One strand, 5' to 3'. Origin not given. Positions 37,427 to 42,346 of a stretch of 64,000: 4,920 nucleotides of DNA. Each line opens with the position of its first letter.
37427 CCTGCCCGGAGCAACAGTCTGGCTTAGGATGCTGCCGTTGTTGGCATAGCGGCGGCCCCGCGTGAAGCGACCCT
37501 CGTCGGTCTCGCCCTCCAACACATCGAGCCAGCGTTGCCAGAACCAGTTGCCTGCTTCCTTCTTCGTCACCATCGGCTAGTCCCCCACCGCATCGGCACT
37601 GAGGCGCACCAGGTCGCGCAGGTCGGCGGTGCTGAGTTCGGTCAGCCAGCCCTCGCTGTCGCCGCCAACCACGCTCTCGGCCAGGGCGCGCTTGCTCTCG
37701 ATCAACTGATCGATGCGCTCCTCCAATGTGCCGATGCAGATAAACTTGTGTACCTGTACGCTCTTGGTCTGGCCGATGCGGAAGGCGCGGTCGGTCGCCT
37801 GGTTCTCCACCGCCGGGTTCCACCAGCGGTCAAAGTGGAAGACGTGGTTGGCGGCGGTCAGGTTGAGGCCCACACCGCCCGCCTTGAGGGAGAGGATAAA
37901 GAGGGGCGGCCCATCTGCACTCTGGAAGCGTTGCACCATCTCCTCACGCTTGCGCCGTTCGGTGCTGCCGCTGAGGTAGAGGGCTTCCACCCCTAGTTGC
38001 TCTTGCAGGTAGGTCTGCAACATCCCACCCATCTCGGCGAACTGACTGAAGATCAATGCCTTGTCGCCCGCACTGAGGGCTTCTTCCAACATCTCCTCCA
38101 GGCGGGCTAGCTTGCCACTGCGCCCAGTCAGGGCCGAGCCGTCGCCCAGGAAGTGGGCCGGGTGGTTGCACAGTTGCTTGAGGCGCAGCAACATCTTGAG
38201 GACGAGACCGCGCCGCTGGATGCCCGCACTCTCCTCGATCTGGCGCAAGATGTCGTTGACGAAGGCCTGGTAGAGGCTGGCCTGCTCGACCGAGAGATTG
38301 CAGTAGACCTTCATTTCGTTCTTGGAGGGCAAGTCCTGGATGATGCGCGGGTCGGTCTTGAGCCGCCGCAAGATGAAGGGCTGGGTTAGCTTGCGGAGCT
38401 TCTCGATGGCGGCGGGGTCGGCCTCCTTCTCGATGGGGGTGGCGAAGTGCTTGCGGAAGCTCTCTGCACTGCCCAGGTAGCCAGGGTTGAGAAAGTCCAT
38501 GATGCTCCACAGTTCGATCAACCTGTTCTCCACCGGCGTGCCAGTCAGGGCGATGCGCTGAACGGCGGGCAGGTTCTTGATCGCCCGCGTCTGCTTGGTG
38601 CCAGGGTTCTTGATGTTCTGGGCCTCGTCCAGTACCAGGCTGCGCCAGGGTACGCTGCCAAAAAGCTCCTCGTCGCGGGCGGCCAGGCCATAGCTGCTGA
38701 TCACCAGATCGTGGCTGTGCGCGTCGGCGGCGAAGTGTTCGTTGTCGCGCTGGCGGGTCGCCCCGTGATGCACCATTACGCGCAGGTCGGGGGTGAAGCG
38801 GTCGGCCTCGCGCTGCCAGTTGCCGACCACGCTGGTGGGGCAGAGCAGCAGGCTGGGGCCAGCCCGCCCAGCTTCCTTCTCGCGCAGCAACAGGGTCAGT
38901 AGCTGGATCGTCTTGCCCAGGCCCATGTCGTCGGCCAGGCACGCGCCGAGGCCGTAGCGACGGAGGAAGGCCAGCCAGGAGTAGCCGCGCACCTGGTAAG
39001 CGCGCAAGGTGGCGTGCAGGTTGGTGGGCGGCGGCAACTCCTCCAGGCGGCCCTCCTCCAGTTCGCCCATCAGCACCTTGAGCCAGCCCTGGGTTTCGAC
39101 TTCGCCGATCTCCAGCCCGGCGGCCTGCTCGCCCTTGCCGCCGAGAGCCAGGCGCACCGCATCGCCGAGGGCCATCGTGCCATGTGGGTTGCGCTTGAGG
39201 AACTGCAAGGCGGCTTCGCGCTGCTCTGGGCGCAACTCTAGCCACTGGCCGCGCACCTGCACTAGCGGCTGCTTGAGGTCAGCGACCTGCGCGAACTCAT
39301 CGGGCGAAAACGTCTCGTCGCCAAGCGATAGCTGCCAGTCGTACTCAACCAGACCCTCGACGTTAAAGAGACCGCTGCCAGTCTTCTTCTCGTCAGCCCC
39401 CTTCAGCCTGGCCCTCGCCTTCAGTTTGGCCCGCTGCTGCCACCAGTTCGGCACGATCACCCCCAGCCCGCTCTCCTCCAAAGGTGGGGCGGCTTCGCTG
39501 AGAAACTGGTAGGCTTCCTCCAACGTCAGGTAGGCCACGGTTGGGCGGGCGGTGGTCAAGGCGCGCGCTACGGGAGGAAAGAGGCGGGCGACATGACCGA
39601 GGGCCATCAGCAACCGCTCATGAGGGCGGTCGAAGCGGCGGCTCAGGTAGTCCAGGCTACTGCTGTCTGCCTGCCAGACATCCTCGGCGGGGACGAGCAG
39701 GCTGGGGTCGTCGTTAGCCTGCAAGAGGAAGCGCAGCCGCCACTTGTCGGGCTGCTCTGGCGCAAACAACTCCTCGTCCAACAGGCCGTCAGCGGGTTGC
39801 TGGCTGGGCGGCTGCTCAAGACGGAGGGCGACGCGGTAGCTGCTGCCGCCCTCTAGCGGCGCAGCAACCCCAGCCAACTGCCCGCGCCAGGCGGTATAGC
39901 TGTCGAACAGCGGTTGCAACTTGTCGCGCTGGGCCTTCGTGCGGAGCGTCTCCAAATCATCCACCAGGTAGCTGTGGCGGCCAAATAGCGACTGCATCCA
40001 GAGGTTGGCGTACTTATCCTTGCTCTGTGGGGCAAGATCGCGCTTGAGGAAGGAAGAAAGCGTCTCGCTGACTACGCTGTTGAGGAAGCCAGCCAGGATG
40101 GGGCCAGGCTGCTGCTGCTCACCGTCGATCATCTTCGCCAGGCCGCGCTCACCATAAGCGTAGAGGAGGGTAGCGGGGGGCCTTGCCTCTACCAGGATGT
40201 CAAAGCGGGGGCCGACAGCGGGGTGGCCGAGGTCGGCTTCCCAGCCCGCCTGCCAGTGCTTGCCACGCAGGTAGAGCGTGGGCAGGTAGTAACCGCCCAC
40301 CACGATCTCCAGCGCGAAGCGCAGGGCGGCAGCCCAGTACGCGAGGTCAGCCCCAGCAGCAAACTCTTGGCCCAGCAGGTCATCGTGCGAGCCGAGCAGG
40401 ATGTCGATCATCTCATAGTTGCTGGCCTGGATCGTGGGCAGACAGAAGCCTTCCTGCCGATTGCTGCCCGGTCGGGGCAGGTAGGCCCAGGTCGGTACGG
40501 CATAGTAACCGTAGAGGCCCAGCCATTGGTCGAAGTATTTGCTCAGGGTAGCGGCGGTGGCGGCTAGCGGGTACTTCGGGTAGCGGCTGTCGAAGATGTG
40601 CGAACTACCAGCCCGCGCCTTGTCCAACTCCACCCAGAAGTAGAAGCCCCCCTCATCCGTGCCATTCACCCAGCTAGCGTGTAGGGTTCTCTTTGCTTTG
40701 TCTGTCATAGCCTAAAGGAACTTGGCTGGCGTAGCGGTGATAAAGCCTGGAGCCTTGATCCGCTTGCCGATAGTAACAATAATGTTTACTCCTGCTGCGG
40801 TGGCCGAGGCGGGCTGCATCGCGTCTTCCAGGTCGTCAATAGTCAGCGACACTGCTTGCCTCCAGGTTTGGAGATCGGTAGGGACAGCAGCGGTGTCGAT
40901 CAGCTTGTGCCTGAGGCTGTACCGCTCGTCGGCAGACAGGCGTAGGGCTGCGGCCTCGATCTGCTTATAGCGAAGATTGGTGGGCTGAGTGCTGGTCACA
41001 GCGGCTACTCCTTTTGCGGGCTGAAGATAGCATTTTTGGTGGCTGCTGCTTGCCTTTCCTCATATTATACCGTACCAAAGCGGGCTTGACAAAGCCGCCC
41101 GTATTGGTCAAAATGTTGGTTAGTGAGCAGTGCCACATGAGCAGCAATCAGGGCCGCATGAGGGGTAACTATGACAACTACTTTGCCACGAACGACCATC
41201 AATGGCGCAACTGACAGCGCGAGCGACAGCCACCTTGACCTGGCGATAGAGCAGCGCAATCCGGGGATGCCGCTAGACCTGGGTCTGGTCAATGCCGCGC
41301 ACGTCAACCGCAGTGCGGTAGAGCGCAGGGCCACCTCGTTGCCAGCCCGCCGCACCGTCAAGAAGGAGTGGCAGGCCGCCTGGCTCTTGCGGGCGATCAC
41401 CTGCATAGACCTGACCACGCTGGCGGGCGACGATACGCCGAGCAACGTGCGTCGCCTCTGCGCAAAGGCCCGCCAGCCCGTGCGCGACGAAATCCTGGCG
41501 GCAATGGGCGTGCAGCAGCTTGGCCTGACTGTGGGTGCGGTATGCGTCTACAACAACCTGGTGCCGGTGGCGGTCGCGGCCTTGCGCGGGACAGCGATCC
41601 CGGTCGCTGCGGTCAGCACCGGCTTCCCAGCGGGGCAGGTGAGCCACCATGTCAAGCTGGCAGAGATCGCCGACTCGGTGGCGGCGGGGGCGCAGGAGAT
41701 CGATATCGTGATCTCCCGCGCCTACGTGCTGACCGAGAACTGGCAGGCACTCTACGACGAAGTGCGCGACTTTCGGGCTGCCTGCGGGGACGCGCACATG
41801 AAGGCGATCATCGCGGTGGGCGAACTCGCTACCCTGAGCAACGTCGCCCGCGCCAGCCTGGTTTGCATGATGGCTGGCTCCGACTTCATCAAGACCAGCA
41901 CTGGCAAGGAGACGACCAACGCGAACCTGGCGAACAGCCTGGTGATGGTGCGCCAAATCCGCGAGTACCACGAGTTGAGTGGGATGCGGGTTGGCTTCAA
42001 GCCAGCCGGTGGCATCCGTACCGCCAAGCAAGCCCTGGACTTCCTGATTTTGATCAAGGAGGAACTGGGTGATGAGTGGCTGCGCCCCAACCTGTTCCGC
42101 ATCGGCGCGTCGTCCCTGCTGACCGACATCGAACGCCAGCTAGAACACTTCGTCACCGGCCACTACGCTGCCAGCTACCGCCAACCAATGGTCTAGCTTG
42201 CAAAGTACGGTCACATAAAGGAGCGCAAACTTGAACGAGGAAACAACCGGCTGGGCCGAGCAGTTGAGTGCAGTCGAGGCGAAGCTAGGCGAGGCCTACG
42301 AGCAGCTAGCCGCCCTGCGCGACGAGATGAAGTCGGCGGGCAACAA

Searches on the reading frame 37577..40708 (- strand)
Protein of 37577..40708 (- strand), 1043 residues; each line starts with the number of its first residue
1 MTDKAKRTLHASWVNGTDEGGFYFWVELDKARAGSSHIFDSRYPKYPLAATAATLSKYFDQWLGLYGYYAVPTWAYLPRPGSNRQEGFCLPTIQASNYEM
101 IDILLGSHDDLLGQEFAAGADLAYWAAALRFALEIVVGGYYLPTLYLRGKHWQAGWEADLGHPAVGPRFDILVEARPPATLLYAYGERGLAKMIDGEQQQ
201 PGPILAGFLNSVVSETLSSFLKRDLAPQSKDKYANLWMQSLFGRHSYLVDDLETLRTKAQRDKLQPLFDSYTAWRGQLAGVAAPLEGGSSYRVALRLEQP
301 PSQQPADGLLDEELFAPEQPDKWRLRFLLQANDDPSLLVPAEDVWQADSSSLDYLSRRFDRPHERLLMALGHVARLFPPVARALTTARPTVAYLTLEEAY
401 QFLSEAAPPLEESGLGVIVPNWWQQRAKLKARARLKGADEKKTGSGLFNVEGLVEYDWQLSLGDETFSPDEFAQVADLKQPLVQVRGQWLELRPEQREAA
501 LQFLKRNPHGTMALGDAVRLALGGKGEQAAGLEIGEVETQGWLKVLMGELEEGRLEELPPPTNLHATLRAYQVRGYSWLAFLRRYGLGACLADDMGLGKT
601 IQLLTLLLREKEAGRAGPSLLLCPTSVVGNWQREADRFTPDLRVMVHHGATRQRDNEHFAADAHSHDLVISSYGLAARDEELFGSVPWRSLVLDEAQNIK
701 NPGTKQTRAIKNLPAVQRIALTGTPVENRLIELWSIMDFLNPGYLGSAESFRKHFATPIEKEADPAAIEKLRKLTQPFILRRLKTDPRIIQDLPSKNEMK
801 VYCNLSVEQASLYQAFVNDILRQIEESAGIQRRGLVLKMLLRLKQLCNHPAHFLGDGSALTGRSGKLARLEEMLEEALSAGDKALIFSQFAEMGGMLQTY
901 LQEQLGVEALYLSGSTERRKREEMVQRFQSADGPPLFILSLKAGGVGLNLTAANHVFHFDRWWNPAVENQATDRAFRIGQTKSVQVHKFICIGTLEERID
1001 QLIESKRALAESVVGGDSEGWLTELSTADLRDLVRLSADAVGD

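Call 24: search_protein_families(library=pfam, proteins=[window:37577-40708:-], max_evalue=0.0001)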
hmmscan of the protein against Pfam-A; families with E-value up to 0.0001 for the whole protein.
window:37577-40708:- (1043 aa): 3 families
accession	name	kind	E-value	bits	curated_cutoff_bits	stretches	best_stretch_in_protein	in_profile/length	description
PF00176.29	SNF2-rel_dom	-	3.7e-68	230.2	24.9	1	571-851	1-289/290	SNF2-related domain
PF12419.13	DUF3670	-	6.2e-40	136.5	27.6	1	388-522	2-136/136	SNF2 Helicase protein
PF00271.37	Helicase_C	-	7.3e-22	78.1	23.5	1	866-979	2-110/110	Helicase conserved C-terminal domain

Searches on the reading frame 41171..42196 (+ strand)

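Call 24: search_protein_families(library=pfam, proteins=[window:41171-42196:+], max_evalue=0.0001)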
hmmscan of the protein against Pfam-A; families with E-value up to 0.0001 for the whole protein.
window:41171-42196:+ (341 aa): 1 family
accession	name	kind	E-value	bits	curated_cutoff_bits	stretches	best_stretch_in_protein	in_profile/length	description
PF01791.15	DeoC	-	1.7e-21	77.3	23.8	1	75-289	2-205/229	DeoC/LacD family aldolase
